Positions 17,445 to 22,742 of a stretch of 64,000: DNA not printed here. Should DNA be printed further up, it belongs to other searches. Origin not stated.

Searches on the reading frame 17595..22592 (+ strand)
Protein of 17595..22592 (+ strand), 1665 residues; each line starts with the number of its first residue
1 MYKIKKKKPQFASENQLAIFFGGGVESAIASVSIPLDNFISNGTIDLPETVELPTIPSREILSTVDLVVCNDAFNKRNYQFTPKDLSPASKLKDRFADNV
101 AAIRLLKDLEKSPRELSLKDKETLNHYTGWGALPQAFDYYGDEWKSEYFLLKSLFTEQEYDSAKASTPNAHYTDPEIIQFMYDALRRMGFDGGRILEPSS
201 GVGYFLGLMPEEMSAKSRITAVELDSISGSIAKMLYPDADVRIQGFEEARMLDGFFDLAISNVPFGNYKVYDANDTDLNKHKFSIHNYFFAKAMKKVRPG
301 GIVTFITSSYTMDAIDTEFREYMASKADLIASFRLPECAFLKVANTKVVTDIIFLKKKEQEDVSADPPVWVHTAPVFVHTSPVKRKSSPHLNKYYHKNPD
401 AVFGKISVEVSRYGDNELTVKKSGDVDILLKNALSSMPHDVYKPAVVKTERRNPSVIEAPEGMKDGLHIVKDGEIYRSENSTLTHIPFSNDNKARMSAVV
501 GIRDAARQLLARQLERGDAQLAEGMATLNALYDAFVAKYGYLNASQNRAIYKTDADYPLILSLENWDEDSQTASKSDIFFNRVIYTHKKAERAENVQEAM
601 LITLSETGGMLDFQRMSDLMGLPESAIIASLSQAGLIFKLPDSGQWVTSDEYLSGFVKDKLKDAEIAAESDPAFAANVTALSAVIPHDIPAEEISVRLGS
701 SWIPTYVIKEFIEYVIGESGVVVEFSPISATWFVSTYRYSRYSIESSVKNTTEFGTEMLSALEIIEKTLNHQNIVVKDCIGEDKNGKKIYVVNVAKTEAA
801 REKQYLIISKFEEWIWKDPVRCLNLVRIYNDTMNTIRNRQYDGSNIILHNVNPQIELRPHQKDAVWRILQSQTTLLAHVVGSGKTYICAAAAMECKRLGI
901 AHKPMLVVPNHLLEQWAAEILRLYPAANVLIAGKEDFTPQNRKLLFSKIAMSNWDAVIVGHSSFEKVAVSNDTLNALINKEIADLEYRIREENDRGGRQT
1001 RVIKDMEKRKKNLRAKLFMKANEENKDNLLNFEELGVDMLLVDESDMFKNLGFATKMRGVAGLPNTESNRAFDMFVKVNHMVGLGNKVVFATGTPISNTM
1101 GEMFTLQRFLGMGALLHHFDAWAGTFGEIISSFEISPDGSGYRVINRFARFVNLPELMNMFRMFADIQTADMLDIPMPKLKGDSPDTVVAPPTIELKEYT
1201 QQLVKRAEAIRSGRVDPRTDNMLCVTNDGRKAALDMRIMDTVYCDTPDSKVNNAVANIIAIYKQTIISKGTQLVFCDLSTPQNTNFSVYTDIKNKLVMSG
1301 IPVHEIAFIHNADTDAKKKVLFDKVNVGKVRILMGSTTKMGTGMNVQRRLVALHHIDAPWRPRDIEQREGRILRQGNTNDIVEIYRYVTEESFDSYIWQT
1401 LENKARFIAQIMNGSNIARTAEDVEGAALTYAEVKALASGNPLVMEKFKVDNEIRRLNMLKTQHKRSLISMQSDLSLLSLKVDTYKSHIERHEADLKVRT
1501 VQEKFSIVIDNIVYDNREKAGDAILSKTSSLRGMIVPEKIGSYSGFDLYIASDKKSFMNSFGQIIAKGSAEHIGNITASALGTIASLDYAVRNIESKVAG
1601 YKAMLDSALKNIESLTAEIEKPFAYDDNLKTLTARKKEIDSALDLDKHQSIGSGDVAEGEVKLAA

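Call 34: search_protein_families(library=pfam, proteins=[window:17595-22592:+], max_evalue=0.001)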
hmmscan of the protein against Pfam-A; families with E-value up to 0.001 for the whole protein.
window:17595-22592:+ (1665 aa): 5 families
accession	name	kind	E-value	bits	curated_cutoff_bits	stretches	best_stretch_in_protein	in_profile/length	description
PF04851.21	ResIII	-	1e-09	38.9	22.5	1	855-951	2-109/164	Type III restriction enzyme, res subunit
PF00176.29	SNF2-rel_dom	-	7.7e-07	28.9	24.9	0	870-994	16-115/290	SNF2-related domain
PF07669.17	Eco57I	-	8.6e-07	29.6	25.3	1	248-329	67-159/171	Eco57I restriction-modification methylase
PF00271.37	Helicase_C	-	1.2e-05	25.9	23.5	1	1300-1376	38-110/110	Helicase conserved C-terminal domain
PF00270.35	DEAD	-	0.00043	20.5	26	0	858-999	1-132/167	DEAD/DEAH box helicase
